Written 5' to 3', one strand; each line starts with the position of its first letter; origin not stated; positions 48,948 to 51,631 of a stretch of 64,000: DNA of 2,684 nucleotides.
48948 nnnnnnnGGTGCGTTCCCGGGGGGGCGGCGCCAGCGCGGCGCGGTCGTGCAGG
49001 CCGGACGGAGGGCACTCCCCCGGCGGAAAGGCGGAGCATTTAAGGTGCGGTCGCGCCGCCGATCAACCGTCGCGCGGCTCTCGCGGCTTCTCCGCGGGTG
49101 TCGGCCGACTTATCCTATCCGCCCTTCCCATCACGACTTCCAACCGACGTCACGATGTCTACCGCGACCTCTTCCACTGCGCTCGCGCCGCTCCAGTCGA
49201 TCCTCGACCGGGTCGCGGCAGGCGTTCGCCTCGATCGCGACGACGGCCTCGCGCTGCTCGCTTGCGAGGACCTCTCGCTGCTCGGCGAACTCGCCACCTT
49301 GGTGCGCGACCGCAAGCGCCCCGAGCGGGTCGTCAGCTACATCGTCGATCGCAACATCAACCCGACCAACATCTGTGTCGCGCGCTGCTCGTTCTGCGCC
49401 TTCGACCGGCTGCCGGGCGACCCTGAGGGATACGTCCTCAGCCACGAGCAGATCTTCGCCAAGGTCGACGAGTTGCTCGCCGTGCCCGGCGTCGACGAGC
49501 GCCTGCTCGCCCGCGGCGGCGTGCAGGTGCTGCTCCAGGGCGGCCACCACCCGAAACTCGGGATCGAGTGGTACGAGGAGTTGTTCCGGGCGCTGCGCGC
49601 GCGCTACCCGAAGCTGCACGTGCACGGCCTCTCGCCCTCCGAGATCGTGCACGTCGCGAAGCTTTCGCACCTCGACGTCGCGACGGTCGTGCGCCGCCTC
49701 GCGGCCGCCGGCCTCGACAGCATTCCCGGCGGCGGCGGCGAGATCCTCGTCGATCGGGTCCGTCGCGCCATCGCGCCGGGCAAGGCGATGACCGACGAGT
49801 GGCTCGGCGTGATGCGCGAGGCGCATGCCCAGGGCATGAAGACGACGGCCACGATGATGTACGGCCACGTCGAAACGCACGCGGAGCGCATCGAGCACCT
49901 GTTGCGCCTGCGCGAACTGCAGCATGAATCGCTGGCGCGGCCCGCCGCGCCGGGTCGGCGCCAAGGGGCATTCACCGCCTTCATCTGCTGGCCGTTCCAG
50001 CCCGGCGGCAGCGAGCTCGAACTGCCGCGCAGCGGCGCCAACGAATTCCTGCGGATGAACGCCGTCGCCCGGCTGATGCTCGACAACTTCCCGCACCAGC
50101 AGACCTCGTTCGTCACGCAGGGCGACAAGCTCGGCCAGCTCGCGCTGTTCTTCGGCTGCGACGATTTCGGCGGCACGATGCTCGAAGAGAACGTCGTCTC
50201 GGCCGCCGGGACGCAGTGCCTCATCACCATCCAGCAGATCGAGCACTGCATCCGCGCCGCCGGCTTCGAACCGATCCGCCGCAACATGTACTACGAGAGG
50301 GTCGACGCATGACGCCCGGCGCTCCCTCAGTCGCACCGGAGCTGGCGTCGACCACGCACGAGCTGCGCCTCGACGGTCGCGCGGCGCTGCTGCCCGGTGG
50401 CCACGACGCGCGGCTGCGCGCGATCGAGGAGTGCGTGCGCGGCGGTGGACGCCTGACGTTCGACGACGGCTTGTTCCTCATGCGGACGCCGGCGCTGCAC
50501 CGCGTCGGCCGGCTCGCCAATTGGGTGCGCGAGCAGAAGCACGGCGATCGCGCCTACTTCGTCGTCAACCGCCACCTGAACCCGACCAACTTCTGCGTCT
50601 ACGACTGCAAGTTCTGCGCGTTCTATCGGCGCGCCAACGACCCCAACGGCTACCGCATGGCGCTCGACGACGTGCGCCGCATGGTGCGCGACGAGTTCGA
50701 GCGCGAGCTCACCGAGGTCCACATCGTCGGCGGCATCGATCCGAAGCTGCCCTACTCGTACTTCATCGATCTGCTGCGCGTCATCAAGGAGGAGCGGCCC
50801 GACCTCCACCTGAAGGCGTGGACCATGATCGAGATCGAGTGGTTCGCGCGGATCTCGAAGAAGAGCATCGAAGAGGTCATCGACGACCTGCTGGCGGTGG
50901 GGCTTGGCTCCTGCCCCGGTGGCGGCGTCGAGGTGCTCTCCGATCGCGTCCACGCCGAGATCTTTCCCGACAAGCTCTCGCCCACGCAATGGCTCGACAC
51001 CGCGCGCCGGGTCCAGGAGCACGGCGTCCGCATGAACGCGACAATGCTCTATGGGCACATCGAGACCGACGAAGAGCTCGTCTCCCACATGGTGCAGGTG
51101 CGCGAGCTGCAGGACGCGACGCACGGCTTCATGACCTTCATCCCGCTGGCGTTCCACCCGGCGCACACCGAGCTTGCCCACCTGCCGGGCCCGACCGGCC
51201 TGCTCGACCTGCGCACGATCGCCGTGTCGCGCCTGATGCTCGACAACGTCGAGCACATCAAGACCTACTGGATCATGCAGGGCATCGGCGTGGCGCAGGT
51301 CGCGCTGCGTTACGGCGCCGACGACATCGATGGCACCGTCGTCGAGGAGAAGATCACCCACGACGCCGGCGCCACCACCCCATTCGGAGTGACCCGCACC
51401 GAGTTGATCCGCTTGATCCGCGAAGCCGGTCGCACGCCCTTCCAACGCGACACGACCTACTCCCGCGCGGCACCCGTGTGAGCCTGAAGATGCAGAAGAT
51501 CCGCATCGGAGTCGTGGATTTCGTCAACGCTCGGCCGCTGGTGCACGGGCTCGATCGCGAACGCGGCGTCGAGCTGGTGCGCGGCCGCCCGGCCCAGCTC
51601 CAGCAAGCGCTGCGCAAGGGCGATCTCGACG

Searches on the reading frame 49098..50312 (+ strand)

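Call 44: search_protein_families(library=pfam, proteins=[window:49098-50312:+], max_evalue=0.00001)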
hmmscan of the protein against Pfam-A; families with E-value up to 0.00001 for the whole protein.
window:49098-50312:+ (404 aa): 2 families
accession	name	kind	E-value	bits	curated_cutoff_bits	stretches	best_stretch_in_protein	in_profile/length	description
PF19288.4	CofH_C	-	1.6e-26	93.1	27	1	291-401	3-118/125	CofH/MqnC C-terminal region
PF04055.27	Radical_SAM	-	5.4e-18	66.1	29.5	1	87-269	1-164/166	Radical SAM superfamily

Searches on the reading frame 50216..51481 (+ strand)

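Call 44: search_protein_families(library=pfam, proteins=[window:50216-51481:+], max_evalue=0.00001)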
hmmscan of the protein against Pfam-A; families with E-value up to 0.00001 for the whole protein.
window:50216-51481:+ (421 aa): 2 families
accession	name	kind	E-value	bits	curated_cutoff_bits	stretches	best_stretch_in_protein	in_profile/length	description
PF19288.4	CofH_C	-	5.3e-19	68.7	27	1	303-416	2-117/125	CofH/MqnC C-terminal region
PF04055.27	Radical_SAM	-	9e-18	65.4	29.5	1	122-292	2-163/166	Radical SAM superfamily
